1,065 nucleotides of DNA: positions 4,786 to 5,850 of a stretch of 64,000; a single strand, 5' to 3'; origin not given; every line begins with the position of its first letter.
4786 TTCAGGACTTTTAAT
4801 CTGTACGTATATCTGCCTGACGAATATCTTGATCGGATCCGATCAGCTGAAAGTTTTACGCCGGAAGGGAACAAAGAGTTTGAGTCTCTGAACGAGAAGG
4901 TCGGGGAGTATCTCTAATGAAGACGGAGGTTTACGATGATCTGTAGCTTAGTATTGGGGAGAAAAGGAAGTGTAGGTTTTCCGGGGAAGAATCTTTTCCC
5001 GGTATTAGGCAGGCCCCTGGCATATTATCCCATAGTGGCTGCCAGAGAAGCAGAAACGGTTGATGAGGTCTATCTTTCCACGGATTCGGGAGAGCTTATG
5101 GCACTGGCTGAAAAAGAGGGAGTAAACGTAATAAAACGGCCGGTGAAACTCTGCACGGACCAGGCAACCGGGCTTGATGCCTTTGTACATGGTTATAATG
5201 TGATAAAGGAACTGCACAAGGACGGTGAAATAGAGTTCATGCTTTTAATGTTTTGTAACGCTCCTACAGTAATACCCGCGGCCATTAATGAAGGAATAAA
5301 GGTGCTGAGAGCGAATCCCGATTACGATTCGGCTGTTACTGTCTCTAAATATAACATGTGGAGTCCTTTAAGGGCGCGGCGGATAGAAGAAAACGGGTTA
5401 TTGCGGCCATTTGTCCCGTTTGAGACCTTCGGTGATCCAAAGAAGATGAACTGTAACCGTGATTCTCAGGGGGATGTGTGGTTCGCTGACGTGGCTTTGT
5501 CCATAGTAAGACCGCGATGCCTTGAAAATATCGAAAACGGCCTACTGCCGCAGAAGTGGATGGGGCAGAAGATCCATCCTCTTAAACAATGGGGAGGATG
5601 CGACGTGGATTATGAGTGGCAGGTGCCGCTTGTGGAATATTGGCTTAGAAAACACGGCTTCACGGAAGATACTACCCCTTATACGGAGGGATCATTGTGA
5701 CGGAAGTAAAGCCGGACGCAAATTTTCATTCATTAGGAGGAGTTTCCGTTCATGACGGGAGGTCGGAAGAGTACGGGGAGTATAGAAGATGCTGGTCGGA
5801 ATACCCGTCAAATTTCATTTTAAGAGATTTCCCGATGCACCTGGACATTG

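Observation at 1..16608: Tailoring block dense in radical SAM enzymes and methyltransferases at the head of a giant glycan locus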

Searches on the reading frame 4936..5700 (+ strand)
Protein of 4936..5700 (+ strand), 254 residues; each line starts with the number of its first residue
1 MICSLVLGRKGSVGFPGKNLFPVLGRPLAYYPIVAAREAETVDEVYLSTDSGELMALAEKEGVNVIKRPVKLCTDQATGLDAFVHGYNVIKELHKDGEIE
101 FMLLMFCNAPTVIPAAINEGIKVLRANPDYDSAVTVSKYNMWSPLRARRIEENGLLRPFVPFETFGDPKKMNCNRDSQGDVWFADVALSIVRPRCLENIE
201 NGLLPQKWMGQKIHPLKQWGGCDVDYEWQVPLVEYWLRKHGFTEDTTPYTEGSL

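Call 3: search_protein_families(library=pfam, proteins=[window:4936-5700:+], max_evalue=0.001)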
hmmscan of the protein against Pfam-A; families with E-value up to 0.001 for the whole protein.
window:4936-5700:+ (254 aa): 2 families
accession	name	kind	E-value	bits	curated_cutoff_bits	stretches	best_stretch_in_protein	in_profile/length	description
PF02348.25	CTP_transf_3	-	3e-13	50.5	22.6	1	5-139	3-129/217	Cytidylyltransferase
PF12804.13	NTP_transf_3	-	0.00045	20.9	27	1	18-148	16-134/160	MobA-like NTP transferase domain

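Call 6: search_protein_families(library=ncbifam, proteins=[window:4936-5700:+], max_evalue=0.0001)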
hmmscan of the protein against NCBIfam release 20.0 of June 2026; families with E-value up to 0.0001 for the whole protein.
window:4936-5700:+ (254 aa): 5 families
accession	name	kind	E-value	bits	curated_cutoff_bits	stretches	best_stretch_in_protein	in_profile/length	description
TIGR03584.1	PseF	equivalog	5e-20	72.1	205.7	1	5-161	3-155/222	pseudaminic acid cytidylyltransferase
NF003950.0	PRK05450.1-3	subfamily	4.7e-08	32.7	234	1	6-138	7-131/248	3-deoxy-manno-octulosonate cytidylyltransferase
NF009905.0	PRK13368.1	subfamily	1.3e-07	31.2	255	1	8-139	9-129/243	3-deoxy-manno-octulosonate cytidylyltransferase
NF003952.0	PRK05450.1-5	subfamily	5.5e-06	25.7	193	1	9-129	10-121/250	3-deoxy-manno-octulosonate cytidylyltransferase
NF003948.0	PRK05450.1-1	equivalog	1.2e-05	24.7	281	1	7-137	11-132/248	3-deoxy-manno-octulosonate cytidylyltransferase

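Call 23: search_solved_structures(query=window:4936-5700:+, max_evalue=0.001, show_alignments=1)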
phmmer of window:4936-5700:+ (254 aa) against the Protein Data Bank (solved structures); distinct sequences matched with E-value up to 0.001: 5.
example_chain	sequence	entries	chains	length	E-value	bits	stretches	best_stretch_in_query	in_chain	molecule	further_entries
9ftb_A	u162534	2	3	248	8.8e-13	51.7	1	4-161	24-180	NeuA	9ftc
6ifd_A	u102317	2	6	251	3.8e-12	49.6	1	4-123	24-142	CMP-N-acetylneuraminate Synthetase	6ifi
1qwj_A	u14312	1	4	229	1.5e-10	44.4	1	3-146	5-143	cytidine monophospho-N-acetylneuraminic acid synthetase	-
9t4z_A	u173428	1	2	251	3.9e-10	43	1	3-139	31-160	PpNeuA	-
1eyr_A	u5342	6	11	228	2.4e-08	37.2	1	4-90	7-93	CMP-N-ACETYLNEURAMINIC ACID SYNTHETASE | N-acylneuraminate cytidylyltransferase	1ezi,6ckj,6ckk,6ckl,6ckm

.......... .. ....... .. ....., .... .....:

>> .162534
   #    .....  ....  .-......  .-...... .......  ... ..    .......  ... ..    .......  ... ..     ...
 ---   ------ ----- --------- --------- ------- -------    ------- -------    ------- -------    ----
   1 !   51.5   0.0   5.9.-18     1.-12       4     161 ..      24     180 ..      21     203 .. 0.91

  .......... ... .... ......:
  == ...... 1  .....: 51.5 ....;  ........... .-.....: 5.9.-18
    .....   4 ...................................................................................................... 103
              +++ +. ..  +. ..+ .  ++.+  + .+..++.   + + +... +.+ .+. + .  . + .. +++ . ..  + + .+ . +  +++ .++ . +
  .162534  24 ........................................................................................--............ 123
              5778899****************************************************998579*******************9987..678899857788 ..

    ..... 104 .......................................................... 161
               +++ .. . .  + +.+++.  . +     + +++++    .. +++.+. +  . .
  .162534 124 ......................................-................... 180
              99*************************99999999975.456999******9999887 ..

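Call 77: search_protein_representatives(protein=window:4936-5700:+)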
Query: 254 residues. Proteins with E-value up to 0.001 (for the whole library): 9028; up to 1e-10: 934; up to 1e-30: 103. The best 150 are listed.
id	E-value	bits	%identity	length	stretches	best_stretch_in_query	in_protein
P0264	5.1e-94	331.2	58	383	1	1-240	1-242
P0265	8.4e-82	291.2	59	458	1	28-242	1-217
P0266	6.5e-76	271.9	49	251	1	1-250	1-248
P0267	6.0e-70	252.3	48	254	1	4-250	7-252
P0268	1.2e-67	244.8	44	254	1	4-249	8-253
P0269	2.2e-64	234.1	48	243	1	1-249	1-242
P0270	4.5e-64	233.0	51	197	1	55-250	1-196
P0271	1.1e-62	228.5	44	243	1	2-238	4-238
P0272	1.1e-61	225.2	47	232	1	1-242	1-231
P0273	3.4e-61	223.6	43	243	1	1-240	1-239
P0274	4.7e-61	223.1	43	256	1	1-249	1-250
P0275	2.4e-59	217.5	42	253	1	1-250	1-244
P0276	2.8e-59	217.3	68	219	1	115-244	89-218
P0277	5.1e-59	216.5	68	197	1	100-237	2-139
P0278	1.7e-58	214.8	43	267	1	8-250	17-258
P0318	2.2e-42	161.9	39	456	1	2-250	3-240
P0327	3.4e-39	151.5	37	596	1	2-250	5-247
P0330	1.8e-38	149.1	36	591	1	8-250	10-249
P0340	9.9e-36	140.1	38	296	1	1-252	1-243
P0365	2.0e-31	126.0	34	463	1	3-250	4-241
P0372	1.5e-29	119.8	37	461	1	1-231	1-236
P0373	1.9e-29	119.5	40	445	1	21-239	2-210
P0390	9.2e-27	110.7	34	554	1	31-252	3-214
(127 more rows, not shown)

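Call 78: search_protein_families(library=pfam, proteins=[P0264, P0265, P0318, P0327, P0330, P0365, P0372, P0373, P0390, P0340], max_evalue=0.0001)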
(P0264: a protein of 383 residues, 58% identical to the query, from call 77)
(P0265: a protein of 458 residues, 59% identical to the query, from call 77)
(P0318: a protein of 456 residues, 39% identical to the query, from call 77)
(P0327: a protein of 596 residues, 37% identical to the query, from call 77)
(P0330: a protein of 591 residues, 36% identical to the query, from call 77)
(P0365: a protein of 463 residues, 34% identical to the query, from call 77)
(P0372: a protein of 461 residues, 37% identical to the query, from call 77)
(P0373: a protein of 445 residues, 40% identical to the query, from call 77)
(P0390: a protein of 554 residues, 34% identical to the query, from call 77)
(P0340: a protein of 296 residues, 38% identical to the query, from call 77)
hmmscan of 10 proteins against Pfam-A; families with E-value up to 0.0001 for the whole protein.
P0264 (383 aa): 2 families
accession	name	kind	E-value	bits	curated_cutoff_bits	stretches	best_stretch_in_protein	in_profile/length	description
PF02348.25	CTP_transf_3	-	6.8e-17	62.4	22.6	1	4-141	2-129/217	Cytidylyltransferase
PF00155.27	Aminotran_1_2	-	5.4e-07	29.6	19.7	1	274-374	4-118/361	Aminotransferase class I and II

P0265 (458 aa): 2 families
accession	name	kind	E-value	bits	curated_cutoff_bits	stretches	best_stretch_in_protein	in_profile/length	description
PF13489.12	Methyltransf_23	-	1.3e-07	32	27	1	244-350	20-119/164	Methyltransferase domain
PF13847.12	Methyltransf_31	-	7.2e-05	23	27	0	245-346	2-108/145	Methyltransferase domain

P0318 (456 aa): 2 families
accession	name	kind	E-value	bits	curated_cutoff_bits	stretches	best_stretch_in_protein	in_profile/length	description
PF02348.25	CTP_transf_3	-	6e-19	69.1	22.6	1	4-131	1-122/217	Cytidylyltransferase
PF00777.23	Glyco_transf_29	-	6.5e-08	32.7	23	1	267-322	58-111/272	Glycosyltransferase family 29 (sialyltransferase)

P0327 (596 aa): 4 families
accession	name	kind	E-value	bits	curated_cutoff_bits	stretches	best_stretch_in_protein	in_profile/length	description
PF02826.25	2-Hacid_dh_C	-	1.4e-48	165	25.1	1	384-555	1-178/178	D-isomer specific 2-hydroxyacid dehydrogenase, NAD binding domain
PF00389.36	2-Hacid_dh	-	1.7e-21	76.8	24.6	1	291-586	12-133/134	D-isomer specific 2-hydroxyacid dehydrogenase, catalytic domain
PF02348.25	CTP_transf_3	-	9e-09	35.9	22.6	1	6-74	1-69/217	Cytidylyltransferase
PF12804.13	NTP_transf_3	-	2.8e-06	28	27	1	25-146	20-130/160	MobA-like NTP transferase domain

P0330 (591 aa): 3 families
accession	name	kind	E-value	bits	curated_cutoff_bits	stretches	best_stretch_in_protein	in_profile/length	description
PF02826.25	2-Hacid_dh_C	-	1.4e-45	155.3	25.1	1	380-551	2-178/178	D-isomer specific 2-hydroxyacid dehydrogenase, NAD binding domain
PF00389.36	2-Hacid_dh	-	4.1e-22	78.7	24.6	1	281-582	7-133/134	D-isomer specific 2-hydroxyacid dehydrogenase, catalytic domain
PF02348.25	CTP_transf_3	-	5e-09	36.7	22.6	1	17-141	14-132/217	Cytidylyltransferase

P0365 (463 aa): 2 families
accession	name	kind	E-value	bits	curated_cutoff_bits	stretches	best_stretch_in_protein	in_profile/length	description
PF02348.25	CTP_transf_3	-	9.2e-17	62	22.6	1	4-128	1-118/217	Cytidylyltransferase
PF00777.23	Glyco_transf_29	-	9.1e-11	42.1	23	1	262-349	48-133/272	Glycosyltransferase family 29 (sialyltransferase)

P0372 (461 aa): 0 families

P0373 (445 aa): 0 families

P0390 (554 aa): 3 families
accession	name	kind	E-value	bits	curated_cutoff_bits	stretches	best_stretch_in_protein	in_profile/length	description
PF02826.25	2-Hacid_dh_C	-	1.1e-52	178.4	25.1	1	340-511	1-178/178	D-isomer specific 2-hydroxyacid dehydrogenase, NAD binding domain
PF00389.36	2-Hacid_dh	-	4.8e-23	81.8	24.6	1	240-542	5-133/134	D-isomer specific 2-hydroxyacid dehydrogenase, catalytic domain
PF02348.25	CTP_transf_3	-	8.5e-05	22.9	22.6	0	3-110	29-133/217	Cytidylyltransferase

P0340 (296 aa): 2 families
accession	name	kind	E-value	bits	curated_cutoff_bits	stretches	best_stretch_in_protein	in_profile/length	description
PF12804.13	NTP_transf_3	-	5.2e-08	33.7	27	1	21-156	19-143/160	MobA-like NTP transferase domain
PF02348.25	CTP_transf_3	-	4.4e-07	30.4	22.6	1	15-130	13-124/217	Cytidylyltransferase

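Call 82: find_related_loci(query=P0327, collection=metagenome_contigs, flank=10000)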
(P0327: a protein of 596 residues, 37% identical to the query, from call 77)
Query P0327 (596 aa) in metagenome_contigs; peptide patterns used: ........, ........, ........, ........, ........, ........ (x = any residue, [..] = any of these).
63 stretches matched a pattern; 27 encode a relative of the query (tblastn E <= 1e-3); 27 distinct loci.
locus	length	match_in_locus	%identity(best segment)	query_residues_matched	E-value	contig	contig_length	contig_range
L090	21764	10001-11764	78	4-591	0e+0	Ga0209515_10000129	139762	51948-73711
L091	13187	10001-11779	74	1-595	0e+0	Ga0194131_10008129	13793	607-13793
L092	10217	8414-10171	72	5-595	0e+0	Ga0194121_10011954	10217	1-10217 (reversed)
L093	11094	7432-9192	72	1-592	0e+0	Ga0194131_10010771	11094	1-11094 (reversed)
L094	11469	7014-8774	72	1-592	0e+0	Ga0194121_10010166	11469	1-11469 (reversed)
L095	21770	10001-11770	70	1-593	0e+0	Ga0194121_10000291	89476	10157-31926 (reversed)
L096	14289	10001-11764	64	4-593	0e+0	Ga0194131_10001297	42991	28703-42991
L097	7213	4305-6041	63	5-591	0e+0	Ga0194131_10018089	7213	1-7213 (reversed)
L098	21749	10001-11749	63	1-591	0e+0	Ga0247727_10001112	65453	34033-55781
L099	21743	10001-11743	63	5-593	0e+0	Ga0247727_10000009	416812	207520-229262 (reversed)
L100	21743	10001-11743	63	5-593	0e+0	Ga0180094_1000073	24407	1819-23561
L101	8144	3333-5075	62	5-593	0e+0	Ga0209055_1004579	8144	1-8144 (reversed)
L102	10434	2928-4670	62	5-593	0e+0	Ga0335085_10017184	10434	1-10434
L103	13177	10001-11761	60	2-593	0e+0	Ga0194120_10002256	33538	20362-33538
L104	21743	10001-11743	61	2-591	0e+0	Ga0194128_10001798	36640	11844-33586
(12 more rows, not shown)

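Call 85: search_protein_families(library=pfam, proteins=[L095:2850-4247:+, L095:4248-6074:+, L095:6109-7347:+, L095:7100-8281:+, L095:8281-9999:+, L095:15537-16571:+, L095:16710-17486:+, L095:17685-19148:+, L095:19057-20199:+, L095:21019-21747:+], max_evalue=0.0001)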
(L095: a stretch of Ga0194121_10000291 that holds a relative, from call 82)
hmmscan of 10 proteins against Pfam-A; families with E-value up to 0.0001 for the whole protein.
L095:2850-4247:+ (465 aa): 4 families
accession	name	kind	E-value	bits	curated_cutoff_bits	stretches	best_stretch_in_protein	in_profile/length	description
PF00535.33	Glycos_transf_2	-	7.9e-30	104.4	23.3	1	7-113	1-110/168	Glycosyl transferase family 2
PF10111.15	Glyco_tranf_2_2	-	1.2e-15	58.1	27.3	1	12-212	8-224/276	Glycosyltransferase like family 2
PF13641.12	Glyco_tranf_2_3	-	5.8e-12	46.6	27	1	5-192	2-203/230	Glycosyltransferase like family 2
PF12804.13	NTP_transf_3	-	3.3e-05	24.5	27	0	258-379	20-130/160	MobA-like NTP transferase domain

L095:4248-6074:+ (608 aa): 4 families
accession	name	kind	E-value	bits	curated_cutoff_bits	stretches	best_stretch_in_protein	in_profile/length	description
PF00005.33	ABC_tran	-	4.9e-34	118.3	25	1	387-536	1-137/137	ABC transporter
PF00664.28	ABC_membrane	-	1.8e-17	64.3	28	1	36-268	2-218/274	ABC transporter transmembrane region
PF02463.25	SMC_N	-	1.2e-07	31.9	40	0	507-578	136-211/220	RecF/RecN/SMC N terminal domain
PF13555.12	AAA_29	-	9.3e-06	25.8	27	1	397-419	22-44/61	P-loop containing region of AAA domain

L095:6109-7347:+ (412 aa): 5 families
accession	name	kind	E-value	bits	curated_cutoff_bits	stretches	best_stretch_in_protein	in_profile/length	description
PF05175.20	MTS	-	2.1e-12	47.5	23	1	181-254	33-108/170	Methyltransferase small domain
PF13847.12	Methyltransf_31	-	6.4e-11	42.6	27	1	182-254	6-84/145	Methyltransferase domain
PF13649.12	Methyltransf_25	-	8.8e-11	42.8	27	1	183-265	1-85/97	Methyltransferase domain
PF06325.19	PrmA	-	3e-08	33.9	22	1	182-251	164-233/296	Ribosomal protein L11 methyltransferase (PrmA)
PF08241.18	Methyltransf_11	-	2e-07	32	21.2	1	184-259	1-75/95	Methyltransferase domain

L095:7100-8281:+ (393 aa): 1 family
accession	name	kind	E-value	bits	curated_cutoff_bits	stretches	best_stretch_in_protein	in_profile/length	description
PF01522.26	Polysacc_deac_1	-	5.3e-22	78.5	23.1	1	186-310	3-110/124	Polysaccharide deacetylase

L095:8281-9999:+ (572 aa): 2 families
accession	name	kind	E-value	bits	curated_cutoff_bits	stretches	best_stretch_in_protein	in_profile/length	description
PF16861.10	Carbam_trans_C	-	9.7e-74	247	27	1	398-567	1-170/170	Carbamoyltransferase C-terminus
PF02543.21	Carbam_trans_N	-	4.7e-56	191.1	24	1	2-347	1-346/346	Carbamoyltransferase N-terminus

L095:15537-16571:+ (344 aa): 0 families

L095:16710-17486:+ (258 aa): 0 families

L095:17685-19148:+ (487 aa): 2 families
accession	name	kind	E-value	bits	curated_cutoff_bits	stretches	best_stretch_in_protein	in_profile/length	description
PF04055.27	Radical_SAM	-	3.7e-16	60.2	29.5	1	152-288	2-137/166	Radical SAM superfamily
PF13353.11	Fer4_12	-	3.7e-05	24.5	22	1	150-227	9-83/137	4Fe-4S single cluster domain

L095:19057-20199:+ (380 aa): 3 families
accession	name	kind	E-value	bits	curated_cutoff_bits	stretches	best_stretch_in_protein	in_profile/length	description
PF00535.33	Glycos_transf_2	-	2.4e-36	125.6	23.3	1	42-189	1-152/168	Glycosyl transferase family 2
PF13641.12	Glyco_tranf_2_3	-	2.7e-13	50.9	27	1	41-187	3-156/230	Glycosyltransferase like family 2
PF10111.15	Glyco_tranf_2_2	-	5.3e-11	42.9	27.3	1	42-142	1-104/276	Glycosyltransferase like family 2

L095:21019-21747:+ (242 aa): 0 families
